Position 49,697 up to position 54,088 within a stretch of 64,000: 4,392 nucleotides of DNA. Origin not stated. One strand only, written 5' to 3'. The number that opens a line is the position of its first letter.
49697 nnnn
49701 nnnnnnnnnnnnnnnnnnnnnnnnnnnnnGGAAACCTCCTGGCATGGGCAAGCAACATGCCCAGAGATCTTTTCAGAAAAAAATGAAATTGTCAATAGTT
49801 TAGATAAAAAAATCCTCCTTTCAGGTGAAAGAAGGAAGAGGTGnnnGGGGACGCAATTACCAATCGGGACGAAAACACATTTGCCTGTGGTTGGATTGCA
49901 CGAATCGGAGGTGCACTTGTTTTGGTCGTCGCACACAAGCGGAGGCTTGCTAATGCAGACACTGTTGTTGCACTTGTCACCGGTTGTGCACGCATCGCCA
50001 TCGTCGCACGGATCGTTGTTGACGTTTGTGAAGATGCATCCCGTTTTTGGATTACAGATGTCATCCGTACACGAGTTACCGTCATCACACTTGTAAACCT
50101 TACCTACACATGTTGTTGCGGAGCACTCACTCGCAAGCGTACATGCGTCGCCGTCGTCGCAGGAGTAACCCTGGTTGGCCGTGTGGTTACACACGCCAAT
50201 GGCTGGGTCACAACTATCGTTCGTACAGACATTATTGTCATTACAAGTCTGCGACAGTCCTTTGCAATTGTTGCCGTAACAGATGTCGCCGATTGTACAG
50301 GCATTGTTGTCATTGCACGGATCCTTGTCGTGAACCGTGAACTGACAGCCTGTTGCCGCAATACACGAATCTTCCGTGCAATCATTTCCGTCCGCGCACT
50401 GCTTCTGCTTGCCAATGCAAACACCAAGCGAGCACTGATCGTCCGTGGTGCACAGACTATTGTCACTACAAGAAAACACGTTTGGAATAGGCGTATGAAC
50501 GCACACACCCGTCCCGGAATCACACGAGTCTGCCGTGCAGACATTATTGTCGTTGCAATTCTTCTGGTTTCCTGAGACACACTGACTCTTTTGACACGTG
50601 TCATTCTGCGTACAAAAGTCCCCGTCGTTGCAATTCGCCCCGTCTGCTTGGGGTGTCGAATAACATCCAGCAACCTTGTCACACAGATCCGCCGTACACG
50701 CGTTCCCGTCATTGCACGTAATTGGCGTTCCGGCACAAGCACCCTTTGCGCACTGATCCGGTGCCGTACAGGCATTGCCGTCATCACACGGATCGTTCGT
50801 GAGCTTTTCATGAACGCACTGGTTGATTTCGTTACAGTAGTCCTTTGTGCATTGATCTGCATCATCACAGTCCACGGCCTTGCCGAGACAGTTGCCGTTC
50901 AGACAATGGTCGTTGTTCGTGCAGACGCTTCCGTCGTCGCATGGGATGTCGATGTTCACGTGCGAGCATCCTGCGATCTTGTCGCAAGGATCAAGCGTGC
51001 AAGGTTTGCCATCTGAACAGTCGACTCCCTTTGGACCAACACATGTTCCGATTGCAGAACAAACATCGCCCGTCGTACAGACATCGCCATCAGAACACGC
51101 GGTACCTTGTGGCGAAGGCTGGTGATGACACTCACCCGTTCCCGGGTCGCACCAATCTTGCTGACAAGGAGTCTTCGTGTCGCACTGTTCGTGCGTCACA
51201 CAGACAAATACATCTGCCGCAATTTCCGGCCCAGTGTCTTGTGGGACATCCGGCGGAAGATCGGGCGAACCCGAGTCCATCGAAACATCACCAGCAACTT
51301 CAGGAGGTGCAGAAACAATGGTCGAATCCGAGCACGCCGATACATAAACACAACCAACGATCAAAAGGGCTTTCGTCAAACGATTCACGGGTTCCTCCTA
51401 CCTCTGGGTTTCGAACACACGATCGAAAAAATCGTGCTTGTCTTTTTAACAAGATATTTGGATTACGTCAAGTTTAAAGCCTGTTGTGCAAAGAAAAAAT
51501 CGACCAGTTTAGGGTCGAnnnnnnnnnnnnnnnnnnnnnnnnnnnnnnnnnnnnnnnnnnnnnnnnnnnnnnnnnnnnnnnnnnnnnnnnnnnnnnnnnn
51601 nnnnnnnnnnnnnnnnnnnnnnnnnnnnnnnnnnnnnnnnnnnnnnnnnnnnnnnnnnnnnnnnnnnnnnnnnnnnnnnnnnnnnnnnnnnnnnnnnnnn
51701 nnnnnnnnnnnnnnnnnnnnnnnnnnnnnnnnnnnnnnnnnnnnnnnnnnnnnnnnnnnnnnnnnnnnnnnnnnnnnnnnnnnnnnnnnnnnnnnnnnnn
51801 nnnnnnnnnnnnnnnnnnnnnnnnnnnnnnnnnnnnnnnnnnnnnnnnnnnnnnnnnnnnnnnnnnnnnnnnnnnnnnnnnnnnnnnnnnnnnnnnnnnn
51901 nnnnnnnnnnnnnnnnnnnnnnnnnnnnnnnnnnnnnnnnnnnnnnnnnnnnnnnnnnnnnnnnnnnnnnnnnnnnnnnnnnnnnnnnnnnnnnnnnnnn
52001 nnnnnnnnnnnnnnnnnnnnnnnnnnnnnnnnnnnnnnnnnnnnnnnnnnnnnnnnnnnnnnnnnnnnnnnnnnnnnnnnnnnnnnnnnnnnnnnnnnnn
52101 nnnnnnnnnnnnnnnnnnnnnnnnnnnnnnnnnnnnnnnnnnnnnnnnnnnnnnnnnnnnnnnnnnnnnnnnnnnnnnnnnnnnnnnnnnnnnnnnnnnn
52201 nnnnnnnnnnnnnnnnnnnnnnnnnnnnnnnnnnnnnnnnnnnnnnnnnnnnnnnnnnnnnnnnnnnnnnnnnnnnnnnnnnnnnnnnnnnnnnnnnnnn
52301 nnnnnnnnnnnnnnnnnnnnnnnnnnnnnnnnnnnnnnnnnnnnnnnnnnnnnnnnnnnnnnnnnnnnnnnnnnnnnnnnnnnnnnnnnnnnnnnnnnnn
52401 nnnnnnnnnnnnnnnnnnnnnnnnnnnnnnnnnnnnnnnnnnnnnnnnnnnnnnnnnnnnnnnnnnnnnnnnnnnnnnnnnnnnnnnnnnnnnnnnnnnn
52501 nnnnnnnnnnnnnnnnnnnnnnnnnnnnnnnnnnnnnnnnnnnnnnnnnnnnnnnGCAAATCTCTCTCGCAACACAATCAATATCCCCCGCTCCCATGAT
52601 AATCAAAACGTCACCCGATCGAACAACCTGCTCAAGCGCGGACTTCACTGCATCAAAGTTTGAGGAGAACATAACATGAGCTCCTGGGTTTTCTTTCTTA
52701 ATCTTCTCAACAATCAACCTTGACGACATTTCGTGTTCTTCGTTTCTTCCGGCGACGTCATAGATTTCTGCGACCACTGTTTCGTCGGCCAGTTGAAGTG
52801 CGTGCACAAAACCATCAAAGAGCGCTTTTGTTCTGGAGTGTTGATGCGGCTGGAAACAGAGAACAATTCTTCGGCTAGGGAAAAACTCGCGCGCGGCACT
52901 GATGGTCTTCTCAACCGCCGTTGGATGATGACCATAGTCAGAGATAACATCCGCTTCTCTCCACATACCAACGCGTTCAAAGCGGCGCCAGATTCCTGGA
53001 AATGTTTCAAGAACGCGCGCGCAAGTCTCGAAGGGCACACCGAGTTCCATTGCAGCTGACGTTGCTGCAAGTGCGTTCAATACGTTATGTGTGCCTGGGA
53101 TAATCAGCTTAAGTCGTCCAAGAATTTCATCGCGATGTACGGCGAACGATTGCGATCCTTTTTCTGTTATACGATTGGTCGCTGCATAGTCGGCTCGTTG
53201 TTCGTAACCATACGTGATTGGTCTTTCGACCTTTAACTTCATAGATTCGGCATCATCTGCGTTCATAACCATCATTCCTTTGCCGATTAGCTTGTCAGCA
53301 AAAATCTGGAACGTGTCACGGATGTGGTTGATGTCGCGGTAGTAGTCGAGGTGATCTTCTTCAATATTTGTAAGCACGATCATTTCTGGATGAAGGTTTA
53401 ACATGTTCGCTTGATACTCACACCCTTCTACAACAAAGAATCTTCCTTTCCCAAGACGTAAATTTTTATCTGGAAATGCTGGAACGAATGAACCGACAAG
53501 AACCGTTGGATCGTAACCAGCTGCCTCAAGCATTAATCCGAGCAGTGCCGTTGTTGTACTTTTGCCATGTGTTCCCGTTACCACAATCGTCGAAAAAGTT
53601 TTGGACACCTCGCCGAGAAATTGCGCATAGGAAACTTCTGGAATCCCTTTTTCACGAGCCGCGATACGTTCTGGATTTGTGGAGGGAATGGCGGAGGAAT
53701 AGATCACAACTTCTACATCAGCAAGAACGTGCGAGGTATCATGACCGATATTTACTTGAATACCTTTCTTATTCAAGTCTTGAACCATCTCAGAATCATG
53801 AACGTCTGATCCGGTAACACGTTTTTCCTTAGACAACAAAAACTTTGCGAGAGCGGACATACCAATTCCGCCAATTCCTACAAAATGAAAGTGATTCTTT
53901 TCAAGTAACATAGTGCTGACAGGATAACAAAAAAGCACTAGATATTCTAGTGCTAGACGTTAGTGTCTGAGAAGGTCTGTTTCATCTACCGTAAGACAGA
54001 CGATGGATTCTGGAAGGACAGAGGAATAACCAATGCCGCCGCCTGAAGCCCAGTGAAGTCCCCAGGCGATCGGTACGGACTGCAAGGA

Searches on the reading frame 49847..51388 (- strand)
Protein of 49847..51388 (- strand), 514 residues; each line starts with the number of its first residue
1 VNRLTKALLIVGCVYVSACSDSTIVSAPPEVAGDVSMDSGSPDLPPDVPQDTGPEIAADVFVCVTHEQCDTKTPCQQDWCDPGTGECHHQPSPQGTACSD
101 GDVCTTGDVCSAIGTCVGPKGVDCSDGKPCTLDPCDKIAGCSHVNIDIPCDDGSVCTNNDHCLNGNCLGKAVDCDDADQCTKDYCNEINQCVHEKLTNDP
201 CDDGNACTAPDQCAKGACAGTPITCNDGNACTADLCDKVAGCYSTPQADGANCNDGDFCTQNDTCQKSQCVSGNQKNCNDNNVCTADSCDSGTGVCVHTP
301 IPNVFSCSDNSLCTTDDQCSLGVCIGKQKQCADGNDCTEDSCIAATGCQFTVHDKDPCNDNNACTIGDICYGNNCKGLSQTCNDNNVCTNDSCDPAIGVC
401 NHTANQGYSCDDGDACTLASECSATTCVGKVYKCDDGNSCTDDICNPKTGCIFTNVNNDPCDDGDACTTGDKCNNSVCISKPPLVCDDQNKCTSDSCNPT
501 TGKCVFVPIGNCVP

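Call 29: search_protein_families(library=pfam, proteins=[window:49847-51388:-], max_evalue=0.001)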
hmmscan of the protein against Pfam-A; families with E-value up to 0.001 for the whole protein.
window:49847-51388:- (514 aa): 1 family
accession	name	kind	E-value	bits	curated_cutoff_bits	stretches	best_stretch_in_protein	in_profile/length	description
PF00526.23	Dicty_CTDC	-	3.9e-47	158.1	27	7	277-301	1-24/24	Dictyostelium (slime mold) repeat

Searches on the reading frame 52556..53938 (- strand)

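Call 29: search_protein_families(library=pfam, proteins=[window:52556-53938:-], max_evalue=0.001)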
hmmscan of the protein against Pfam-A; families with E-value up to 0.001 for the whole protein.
window:52556-53938:- (461 aa): 4 families
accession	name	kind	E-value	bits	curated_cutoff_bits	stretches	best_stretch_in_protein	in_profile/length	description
PF01225.30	Mur_ligase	-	6.4e-26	91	21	1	16-115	1-94/95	Mur ligase family, catalytic domain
PF08245.18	Mur_ligase_M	-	1.8e-24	87.3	24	1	120-295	1-199/200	Mur ligase middle domain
PF02875.26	Mur_ligase_C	-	9.8e-22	78.6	28.4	1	318-451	1-127/127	Mur ligase, glutamate ligase domain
PF21799.2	MurD-like_N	-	0.00013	22.6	27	1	19-101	5-86/88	Mur ligase MurD-like, N-terminal domain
